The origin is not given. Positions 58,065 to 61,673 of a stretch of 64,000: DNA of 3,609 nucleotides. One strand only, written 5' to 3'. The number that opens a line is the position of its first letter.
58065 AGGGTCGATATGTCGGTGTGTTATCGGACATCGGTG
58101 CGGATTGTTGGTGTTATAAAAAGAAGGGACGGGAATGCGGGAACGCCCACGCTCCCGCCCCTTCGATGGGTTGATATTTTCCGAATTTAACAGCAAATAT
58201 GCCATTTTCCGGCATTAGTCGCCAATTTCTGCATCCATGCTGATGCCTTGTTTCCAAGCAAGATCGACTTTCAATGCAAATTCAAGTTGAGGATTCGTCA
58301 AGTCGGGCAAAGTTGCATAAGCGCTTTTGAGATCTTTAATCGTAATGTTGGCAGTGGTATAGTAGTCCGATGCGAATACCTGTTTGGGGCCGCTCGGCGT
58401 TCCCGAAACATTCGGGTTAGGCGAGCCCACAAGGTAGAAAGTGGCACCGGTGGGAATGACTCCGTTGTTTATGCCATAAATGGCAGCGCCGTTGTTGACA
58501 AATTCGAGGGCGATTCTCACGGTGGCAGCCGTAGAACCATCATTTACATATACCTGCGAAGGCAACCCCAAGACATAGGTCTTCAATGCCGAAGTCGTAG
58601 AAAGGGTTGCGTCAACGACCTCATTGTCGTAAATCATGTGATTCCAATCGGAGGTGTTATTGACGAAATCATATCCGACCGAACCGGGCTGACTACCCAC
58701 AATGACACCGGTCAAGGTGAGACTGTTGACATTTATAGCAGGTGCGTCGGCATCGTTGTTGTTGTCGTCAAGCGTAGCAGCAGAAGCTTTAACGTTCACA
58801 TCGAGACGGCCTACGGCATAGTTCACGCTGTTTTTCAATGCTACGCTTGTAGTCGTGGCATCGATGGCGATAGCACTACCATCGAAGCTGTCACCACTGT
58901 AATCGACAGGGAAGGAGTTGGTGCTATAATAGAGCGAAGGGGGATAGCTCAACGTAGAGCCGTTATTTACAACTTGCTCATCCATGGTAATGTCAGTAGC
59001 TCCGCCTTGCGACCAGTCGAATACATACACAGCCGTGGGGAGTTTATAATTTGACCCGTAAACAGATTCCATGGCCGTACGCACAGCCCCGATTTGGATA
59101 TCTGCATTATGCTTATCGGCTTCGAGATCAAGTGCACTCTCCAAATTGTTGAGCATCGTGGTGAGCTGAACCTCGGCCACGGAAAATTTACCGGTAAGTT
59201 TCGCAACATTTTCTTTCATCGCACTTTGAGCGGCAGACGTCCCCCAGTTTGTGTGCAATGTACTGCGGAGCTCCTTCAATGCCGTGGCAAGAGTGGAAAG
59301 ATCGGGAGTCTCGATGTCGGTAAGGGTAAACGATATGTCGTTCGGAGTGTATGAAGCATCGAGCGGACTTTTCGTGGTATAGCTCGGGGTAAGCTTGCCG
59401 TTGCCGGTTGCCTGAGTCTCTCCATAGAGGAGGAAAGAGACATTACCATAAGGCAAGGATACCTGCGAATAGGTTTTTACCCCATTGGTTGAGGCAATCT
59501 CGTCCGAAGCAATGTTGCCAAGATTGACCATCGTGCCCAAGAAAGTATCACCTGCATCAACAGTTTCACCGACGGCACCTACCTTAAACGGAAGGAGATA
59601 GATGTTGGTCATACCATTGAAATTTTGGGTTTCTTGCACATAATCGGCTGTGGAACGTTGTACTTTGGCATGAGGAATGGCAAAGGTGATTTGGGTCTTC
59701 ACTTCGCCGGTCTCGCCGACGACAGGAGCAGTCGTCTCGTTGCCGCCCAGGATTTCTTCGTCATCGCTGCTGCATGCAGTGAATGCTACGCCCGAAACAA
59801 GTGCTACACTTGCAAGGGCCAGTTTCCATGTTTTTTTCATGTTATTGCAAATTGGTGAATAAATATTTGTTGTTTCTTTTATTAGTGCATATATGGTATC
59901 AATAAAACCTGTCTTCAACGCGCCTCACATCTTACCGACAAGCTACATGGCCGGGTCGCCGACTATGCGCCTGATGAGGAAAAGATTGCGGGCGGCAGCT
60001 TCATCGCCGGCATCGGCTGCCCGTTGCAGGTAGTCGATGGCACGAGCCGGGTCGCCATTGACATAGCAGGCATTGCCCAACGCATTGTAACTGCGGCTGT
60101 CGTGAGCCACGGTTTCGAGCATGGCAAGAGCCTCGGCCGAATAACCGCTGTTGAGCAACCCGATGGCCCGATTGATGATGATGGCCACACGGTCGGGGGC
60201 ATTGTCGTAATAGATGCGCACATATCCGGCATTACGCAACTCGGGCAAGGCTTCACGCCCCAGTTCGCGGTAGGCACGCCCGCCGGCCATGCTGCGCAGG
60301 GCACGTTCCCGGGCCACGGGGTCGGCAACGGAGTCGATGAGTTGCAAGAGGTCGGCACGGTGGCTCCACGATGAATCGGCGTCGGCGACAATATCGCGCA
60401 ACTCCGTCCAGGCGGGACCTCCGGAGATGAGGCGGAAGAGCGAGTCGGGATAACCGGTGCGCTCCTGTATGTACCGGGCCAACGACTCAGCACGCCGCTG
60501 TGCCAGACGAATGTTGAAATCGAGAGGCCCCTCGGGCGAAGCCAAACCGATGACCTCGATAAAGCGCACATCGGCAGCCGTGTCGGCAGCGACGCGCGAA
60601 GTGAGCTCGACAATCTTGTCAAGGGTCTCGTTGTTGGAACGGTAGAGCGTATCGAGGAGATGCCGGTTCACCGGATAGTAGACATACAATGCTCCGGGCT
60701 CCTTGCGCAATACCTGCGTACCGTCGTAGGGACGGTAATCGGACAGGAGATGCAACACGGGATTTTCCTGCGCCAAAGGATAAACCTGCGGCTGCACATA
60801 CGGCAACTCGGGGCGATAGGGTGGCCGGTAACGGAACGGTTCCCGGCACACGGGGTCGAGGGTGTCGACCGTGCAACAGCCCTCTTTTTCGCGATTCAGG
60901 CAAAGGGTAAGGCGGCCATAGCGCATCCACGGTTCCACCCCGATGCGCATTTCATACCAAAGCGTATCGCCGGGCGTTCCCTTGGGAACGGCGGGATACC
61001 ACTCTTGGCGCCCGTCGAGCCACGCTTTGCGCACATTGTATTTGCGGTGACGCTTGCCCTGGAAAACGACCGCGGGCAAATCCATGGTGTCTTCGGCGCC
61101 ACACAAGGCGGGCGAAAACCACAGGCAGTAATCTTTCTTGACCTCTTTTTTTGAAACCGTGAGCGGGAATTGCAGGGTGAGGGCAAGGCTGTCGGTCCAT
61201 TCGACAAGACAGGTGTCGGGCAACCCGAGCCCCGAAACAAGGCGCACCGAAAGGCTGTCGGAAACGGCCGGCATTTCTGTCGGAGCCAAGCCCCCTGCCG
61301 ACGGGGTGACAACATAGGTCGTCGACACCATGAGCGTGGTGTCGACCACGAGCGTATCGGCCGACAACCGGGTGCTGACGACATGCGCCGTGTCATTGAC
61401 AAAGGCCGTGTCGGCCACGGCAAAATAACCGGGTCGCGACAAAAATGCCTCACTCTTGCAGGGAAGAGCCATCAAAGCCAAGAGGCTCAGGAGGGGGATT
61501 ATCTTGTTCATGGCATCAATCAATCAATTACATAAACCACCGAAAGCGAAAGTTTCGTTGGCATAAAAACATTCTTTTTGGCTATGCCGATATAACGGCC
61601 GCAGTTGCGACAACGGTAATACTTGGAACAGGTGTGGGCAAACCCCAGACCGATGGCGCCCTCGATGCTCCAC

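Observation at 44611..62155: Type V (Mfa-like) pilus operon ending in a 3,818-aa T9SS-sorted beta-helix giant instead of a normal tip pilin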

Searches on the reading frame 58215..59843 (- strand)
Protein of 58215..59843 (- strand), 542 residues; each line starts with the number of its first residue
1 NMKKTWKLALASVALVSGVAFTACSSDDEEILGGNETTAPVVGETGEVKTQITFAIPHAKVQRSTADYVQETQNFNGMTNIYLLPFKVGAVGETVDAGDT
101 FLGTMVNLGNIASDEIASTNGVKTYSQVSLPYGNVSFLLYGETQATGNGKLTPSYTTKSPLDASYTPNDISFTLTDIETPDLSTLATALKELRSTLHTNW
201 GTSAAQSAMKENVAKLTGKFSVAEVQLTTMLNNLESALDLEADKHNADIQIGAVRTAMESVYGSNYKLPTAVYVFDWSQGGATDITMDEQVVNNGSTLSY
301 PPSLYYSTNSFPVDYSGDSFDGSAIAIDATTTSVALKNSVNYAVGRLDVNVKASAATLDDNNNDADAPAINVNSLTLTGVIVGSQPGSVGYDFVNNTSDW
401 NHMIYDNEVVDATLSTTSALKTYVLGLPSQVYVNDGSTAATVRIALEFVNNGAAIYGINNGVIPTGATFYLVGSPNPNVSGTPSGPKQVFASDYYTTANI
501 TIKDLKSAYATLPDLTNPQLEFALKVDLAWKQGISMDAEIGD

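Call 9: search_protein_families(library=pfam, proteins=[window:58215-59843:-], max_evalue=0.01)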
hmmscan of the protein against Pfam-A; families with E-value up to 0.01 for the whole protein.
window:58215-59843:- (542 aa): 0 families

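Call 10: search_protein_families(library=ncbifam, proteins=[window:58215-59843:-], max_evalue=0.01)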
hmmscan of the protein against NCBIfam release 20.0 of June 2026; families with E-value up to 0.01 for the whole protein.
window:58215-59843:- (542 aa): 0 families

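Call 11: search_protein_families(library=pfam, proteins=[window:58215-59843:-], max_evalue=10)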
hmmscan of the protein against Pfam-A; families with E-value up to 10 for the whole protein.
window:58215-59843:- (542 aa): 0 families

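Call 12: search_solved_structures(query=window:58215-59843:-, max_evalue=10)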
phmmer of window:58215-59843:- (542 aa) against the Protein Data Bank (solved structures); distinct sequences matched with E-value up to 10: 1.
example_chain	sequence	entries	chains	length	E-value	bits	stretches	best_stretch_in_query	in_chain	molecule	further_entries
5g5g_A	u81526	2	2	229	0.65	12.2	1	164-253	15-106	PUTATIVE XANTHINE DEHYDROGENASE YAGT IRON-SULFUR-BINDING SUBUNIT | Aldehyde oxidoreductase iron-sulfur-binding subunit PaoA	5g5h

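Call 15: find_homologous_proteins(query=window:58215-59843:-)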
Query window:58215-59843:- (542 aa): 196 proteins with E <= 0.001 among 8000 candidates; the best 120 are listed.
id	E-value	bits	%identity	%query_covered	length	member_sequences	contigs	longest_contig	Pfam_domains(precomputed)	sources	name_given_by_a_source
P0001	0.0e+0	1131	97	100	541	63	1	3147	-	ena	-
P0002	0.0e+0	1106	94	100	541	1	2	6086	-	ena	-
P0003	0.0e+0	1101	94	100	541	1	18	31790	-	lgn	-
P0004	0.0e+0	1098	93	100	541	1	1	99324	-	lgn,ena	-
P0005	0.0e+0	1093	94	100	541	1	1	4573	-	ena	-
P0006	0.0e+0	1081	92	100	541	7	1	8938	-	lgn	-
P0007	0.0e+0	1080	92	100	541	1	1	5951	-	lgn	-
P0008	0.0e+0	1078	91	100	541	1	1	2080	-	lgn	-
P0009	0.0e+0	1071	91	100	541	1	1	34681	-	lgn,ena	-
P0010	0.0e+0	1070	92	100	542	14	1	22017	-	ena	-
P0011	0.0e+0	1066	91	100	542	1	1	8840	-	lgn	-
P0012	0.0e+0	1062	91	100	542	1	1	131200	-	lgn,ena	-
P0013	0.0e+0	1041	91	100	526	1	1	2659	-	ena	-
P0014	0.0e+0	1025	88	100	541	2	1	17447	-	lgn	-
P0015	2.3e-250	850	95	76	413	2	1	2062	-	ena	-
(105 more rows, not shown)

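Call 19: find_related_loci(query=A1, collection=genome_contigs, flank=10000)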
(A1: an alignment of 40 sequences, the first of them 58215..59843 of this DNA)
Query A1 (542 aa) in genome_contigs; peptide patterns used: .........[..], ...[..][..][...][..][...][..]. (x = any residue, [..] = any of these).
110 stretches matched a pattern; 69 encode a relative of the query (tblastn E <= 1e-3); 69 distinct loci.
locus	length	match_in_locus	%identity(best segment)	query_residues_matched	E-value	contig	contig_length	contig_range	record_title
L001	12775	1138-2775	55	1-541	1e-171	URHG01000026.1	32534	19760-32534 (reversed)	uncultured Porphyromonadaceae bacterium isolate UMGS999 genome assembly, contig: NODE_839_length_32534_cov_5.867945, who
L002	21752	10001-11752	48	1-540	1e-145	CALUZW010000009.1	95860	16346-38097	MAG: uncultured Bacteroidales bacterium isolate BRZ_AF__bin46 genome assembly, contig: BRZ_AF__NODE_411_length_95860_cov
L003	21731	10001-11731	46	8-540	5e-135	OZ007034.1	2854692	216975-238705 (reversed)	MAG: uncultured Bacteroides sp. isolate 6737_HOM_CTRL_s7.ctg000008l_hifiasm_large MAG genome assembly, chromosome: 1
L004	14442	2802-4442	33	10-534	5e-57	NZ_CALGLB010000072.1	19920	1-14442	MAG: uncultured Prevotella sp. isolate ERR2013610_bin.77_CONCOCT_v1.1_MAG ERZ1309921.1738, whole genome shotgun sequence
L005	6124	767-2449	32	7-534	7e-55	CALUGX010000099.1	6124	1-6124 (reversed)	MAG: uncultured Prevotella sp. isolate BRZ_KG__bin4 genome assembly, contig: BRZ_KG__NODE_19114_length_6124_cov_10.05539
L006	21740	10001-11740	30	9-537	8e-55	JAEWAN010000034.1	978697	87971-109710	MAG: Bacteroidetes bacterium isolate OH_PBB_21 k127_1893285, whole genome shotgun sequence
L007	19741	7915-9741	31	11-540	8e-54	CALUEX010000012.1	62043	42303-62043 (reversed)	MAG: uncultured Prevotella sp. isolate BRZ_SN__bin93 genome assembly, contig: BRZ_SN__NODE_592_length_62043_cov_46.43175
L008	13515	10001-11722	31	11-540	2e-50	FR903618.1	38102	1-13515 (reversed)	Prevotella sp. CAG:617 genomic scaffold, scf115, whole genome shotgun sequence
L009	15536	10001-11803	30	2-537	1e-50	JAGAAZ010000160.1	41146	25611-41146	MAG: Bacteroidaceae bacterium isolate RGIG8278 Water_buffalos_Rumen-5__c2367951, whole genome shotgun sequence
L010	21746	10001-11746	31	2-540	3e-50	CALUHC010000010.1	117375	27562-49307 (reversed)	MAG: uncultured Prevotella sp. isolate E24__bin252 genome assembly, contig: E24__k127_3355948, whole genome shotgun sequ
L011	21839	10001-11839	29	2-540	3e-50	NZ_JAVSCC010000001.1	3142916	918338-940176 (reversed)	Segatella copri strain H-2632 NODE_1, whole genome shotgun sequence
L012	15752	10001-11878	31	2-540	8e-50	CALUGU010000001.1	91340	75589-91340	MAG: uncultured Prevotella sp. isolate BRZ_KC__bin98 genome assembly, contig: BRZ_KC__NODE_313_length_91340_cov_8.581298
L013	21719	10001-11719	30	12-533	1e-49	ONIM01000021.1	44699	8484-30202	uncultured Bacteroidales bacterium isolate RUG337 genome assembly, contig: scaffold_842, whole genome shotgun sequence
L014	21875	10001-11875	29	7-540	5e-49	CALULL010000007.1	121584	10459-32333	MAG: uncultured Bacteroides sp. isolate BRZ_FG__bin106 genome assembly, contig: BRZ_FG__NODE_252_length_121584_cov_20.07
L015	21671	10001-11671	30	2-540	4e-49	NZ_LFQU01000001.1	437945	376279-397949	Xylanibacter rarus strain 109 contig00001, whole genome shotgun sequence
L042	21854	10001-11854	29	2-540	4e-38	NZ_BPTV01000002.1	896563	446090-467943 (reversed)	Prevotella lacticifex strain JCM 34664, DSM 112675 sequence02, whole genome shotgun sequence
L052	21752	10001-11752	31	1-540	1e-55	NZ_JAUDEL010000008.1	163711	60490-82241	Mediterranea massiliensis strain 118_WCHN 118_WCHN_scaffold_8, whole genome shotgun sequence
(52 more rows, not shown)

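Call 29: predict_structure(alignment_id=A1)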
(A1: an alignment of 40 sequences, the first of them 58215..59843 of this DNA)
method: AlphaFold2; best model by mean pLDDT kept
length: 542 residues; sequences in the alignment: 40
mean_pLDDT: 74.9   pTM: 0.75
mean pLDDT of the five models: 74.9, 74.1, 71.7, 71.6, 70.5
residues with pLDDT >= 90: 103; 70-90: 293; 50-70: 69; < 50: 77
segments of 3 or more residues with pLDDT < 50: 1-44, 58-73, 289-293, 532-542
pLDDT, mean of each block of 10 residues (from residue 1): 26 23 23 30 59 63 40 63 91 90 87 70 82 91 74 77 85 86 91 91 83 85 90 94 93 93 80 81 64 68 83 71 83 81 81 88 78 92 87 78 84 84 85 73 89 85 89 74 69 79 87 73 55 36 28
secondary structure, 60 per line:
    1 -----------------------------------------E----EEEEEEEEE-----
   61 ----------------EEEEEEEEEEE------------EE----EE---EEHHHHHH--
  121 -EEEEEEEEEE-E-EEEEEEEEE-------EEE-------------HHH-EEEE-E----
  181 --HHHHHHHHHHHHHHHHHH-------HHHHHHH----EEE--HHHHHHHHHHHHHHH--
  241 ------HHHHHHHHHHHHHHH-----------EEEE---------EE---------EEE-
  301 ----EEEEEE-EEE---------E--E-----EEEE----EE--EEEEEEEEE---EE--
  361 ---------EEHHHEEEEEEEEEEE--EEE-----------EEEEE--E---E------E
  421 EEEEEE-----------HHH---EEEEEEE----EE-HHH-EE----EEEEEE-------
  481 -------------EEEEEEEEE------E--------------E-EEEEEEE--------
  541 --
elements in order: E47-55 E77-87 H113-118 E122-131 E135-143 E151-153 E171-174 H183-200 H208-214 E219-221 H224-238 H247-261 E273-276 E297-299 E305-310 E312-314 E333-336 E345-353 E375-385 E388-390 E402-406 E420-426 E444-450 E468-473 E494-502 E526-532

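Call 32: fold_search(model_id=the predicted structure, library=pdb)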
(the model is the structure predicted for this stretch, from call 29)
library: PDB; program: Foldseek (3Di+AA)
matches with E <= 10: 384; with E <= 0.001: 27
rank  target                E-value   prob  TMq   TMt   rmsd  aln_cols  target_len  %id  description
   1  4gpv_A                2.4e-08  1.00  0.29  0.43  18.0       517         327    9  Crystal structure of a putative cell adhesion protein (BACEGG_00536) from Bacteroides eggerthii DSM 20697 at 1.67 A re (released 2012-09-19)
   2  4gpv_B                4.9e-08  1.00  0.30  0.45  17.4       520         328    9  Crystal structure of a putative cell adhesion protein (BACEGG_00536) from Bacteroides eggerthii DSM 20697 at 1.67 A re (released 2012-09-19)
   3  3liu_A                3.1e-07  1.00  0.26  0.35  21.0       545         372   10  Crystal structure of Putative cell adhesion protein (YP_001304840.1) from Parabacteroides distasonis ATCC 8503 at 2.05 (released 2010-02-09)
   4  3liu_B                6.7e-07  1.00  0.25  0.33  21.9       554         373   10  Crystal structure of Putative cell adhesion protein (YP_001304840.1) from Parabacteroides distasonis ATCC 8503 at 2.05 (released 2010-02-09)
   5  3pay_B                1.2e-06  1.00  0.30  0.46   9.2       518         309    7  Crystal structure of a putative adhesin (BACOVA_04077) from Bacteroides ovatus at 2.50 A resolution (released 2010-11-10)
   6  3pay_D                1.2e-06  1.00  0.29  0.45   9.6       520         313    7  Crystal structure of a putative adhesin (BACOVA_04077) from Bacteroides ovatus at 2.50 A resolution (released 2010-11-10)
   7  3up6_B                1.6e-06  1.00  0.29  0.43  17.9       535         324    8  Crystal structure of a putative cell adhesion protein (BACOVA_04078) from Bacteroides ovatus ATCC 8483 at 2.80 A resol (released 2011-12-21)
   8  4qdg_A                2.4e-06  1.00  0.31  0.48  10.4       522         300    8  Crystal structure of a putative adhesin (BT2657) from Bacteroides thetaiotaomicron VPI-5482 at 2.20 A resolution (PSI  (released 2014-06-11)
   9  3pay_C                2.4e-06  1.00  0.29  0.44   9.1       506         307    7  Crystal structure of a putative adhesin (BACOVA_04077) from Bacteroides ovatus at 2.50 A resolution (released 2010-11-10)
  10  3up6_A                2.4e-06  1.00  0.30  0.45  14.1       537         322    9  Crystal structure of a putative cell adhesion protein (BACOVA_04078) from Bacteroides ovatus ATCC 8483 at 2.80 A resol (released 2011-12-21)
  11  5nf4_A                3.3e-06  1.00  0.28  0.46  18.1       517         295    8  The tip fimbrial protein Mfa3 from Porphyromonas gingivalis with C-terminal truncation. (released 2018-02-07)
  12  6jzk_B                3.7e-06  1.00  0.30  0.44  13.9       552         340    9  Structure of FimA type-1 (FimA1) prepilin of the type V major fimbrium (released 2020-04-15)
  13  4k4k_B                3.7e-06  1.00  0.18  0.32  20.7       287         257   14  Crystal structure of a putative cell adhesion protein (BACUNI_00621) from Bacteroides uniformis ATCC 8492 at 1.67 A re (released 2013-05-01)
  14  5cag                  4.7e-06  1.00  0.29  0.49   8.8       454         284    7  Crystal structure of a putative adhesin (BACOVA_02677) from Bacteroides ovatus ATCC 8483 at 3.00 A resolution (PSI Commu (released 2015-10-14)
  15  3pay_A                5.2e-06  1.00  0.29  0.44  10.7       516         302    7  Crystal structure of a putative adhesin (BACOVA_04077) from Bacteroides ovatus at 2.50 A resolution (released 2010-11-10)
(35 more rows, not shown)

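Call 43: search_protein_families(library=pfam, alignment_id=A1, max_evalue=0.01)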
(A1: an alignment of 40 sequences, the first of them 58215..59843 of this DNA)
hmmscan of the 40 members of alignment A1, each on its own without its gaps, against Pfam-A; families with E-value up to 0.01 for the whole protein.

A. member 1, window:58215-59843:- (542 aa): 0 families

B. families by the number of members that match (of 40 scanned): 1 family
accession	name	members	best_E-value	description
PF22793.1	DUF7013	1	0.0098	Domain of unknown function (DUF7013)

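Call 111: list_cluster_members(proteins=[L011:10001-11839:+, L011:11928-12902:+, L011:12924-14108:+, L042:10001-11857:+, L042:11901-12962:+, L042:13029-14087:+, L052:11901-12920:+, L052:13454-14533:+, L015:11831-12874:+, L015:12944-13948:+])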
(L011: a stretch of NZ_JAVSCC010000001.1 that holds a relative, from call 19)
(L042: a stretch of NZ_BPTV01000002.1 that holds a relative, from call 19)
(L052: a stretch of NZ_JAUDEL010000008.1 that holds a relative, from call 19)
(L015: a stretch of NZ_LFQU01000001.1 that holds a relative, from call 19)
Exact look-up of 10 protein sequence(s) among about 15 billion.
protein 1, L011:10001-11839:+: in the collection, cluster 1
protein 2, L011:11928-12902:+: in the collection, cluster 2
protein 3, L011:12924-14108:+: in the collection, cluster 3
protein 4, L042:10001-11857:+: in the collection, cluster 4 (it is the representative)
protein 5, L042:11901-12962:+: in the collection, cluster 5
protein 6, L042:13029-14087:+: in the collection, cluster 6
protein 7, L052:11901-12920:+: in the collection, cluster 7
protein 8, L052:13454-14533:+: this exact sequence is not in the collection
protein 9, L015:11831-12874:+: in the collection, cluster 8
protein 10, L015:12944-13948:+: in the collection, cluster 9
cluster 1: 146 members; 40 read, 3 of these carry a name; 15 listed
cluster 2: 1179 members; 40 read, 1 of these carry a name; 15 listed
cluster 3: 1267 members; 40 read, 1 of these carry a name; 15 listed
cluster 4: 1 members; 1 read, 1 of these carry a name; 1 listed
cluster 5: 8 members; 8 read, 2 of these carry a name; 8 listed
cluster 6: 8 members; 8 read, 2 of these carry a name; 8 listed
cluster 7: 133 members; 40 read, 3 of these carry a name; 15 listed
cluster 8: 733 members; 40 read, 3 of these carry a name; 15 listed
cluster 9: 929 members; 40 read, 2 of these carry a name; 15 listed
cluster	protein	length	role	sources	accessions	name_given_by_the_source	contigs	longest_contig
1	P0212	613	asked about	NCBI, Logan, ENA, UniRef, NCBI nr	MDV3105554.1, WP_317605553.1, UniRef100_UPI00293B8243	hypothetical protein RJT09_03605 [Segatella copri] | hypothetical protein n=1 Tax=Segatella copri TaxID=165179 RepID=UPI00293B8243 | hypothetical protein [Segatella copri]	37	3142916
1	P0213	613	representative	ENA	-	-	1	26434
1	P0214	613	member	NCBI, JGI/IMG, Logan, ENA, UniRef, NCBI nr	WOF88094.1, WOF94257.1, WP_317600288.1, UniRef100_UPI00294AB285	hypothetical protein [Segatella copri] | hypothetical protein n=1 Tax=Segatella copri TaxID=165179 RepID=UPI00294AB285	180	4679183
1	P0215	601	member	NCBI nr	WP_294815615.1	hypothetical protein [Prevotella sp.]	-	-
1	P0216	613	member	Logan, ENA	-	-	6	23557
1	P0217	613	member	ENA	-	-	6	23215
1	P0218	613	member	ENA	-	-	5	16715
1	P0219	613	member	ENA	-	-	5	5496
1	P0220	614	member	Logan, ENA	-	-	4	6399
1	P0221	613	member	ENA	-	-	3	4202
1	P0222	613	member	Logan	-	-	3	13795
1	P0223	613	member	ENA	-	-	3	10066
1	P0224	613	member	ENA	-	-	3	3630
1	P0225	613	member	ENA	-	-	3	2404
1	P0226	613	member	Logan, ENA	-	-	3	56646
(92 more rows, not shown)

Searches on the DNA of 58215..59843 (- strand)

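Call 105: search_rna_families(sources=[L002, L003, L006, L011, L025, L068], threshold=gathering)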
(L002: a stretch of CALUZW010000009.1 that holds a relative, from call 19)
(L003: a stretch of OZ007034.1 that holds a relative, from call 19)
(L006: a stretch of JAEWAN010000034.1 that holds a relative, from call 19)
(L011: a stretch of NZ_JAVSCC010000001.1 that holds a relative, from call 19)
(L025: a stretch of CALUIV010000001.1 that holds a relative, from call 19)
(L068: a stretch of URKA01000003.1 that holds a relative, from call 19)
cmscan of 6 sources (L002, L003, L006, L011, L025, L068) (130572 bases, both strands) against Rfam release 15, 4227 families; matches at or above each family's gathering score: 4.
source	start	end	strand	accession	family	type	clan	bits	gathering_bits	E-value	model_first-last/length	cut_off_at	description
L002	3541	3938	-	RF00023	tmRNA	Gene;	CL00001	138.7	47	6.8e-54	1-374/374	no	transfer-messenger RNA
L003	4026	4423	-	RF00023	tmRNA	Gene;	CL00001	138.7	47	6.8e-54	1-374/374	no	transfer-messenger RNA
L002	7240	7306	+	RF04319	BTncRNA_FopS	Gene; sRNA;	-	59.7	56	6.7e-06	1-71/71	no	Bacteroidetes FopS (family of paralogous sRNAs)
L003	7211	7277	+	RF04319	BTncRNA_FopS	Gene; sRNA;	-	57.6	56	1.7e-05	1-71/71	no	Bacteroidetes FopS (family of paralogous sRNAs)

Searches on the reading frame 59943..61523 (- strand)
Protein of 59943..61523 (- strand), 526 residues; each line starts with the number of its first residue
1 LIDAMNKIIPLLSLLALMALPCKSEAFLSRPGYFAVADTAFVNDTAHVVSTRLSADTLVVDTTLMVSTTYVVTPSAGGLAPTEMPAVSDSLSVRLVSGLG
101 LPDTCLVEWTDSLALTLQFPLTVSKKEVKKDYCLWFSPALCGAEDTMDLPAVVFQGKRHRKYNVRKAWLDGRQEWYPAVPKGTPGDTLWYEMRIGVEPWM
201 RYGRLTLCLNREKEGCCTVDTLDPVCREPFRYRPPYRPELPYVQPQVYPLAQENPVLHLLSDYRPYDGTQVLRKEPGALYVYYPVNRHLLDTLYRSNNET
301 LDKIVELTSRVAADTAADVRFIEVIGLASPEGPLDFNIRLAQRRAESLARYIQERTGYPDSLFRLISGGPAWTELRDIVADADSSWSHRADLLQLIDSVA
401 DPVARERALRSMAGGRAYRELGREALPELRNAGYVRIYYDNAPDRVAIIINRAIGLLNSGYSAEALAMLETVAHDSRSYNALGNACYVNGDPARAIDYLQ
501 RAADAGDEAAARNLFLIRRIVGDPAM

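Call 9: search_protein_families(library=pfam, proteins=[window:59943-61523:-], max_evalue=0.01)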
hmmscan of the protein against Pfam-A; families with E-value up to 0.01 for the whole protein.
window:59943-61523:- (526 aa): 7 families
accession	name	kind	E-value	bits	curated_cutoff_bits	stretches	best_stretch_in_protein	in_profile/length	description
PF07719.23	TPR_2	-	7.8e-05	22.9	27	1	478-503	3-28/34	Tetratricopeptide repeat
PF00515.34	TPR_1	-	0.0006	20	27.8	1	477-502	2-27/34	Tetratricopeptide repeat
PF13432.12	TPR_16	-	0.00062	20.6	32.7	1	453-509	4-64/65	Tetratricopeptide repeat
PF13428.12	TPR_14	-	0.0015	19.5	23.5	0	479-512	4-38/44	Tetratricopeptide repeat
PF12984.12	DUF3868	-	0.0016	18.9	27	1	117-169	41-93/105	Domain of unknown function (DUF3868)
PF00691.25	OmpA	-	0.0022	18.7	27.2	1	302-361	14-72/98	OmpA family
PF08238.18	Sel1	-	0.0099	16.9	30.7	0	478-507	3-36/36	Sel1 repeat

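Call 10: search_protein_families(library=ncbifam, proteins=[window:59943-61523:-], max_evalue=0.01)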
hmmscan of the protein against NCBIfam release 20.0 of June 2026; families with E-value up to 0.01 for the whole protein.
window:59943-61523:- (526 aa): 0 families
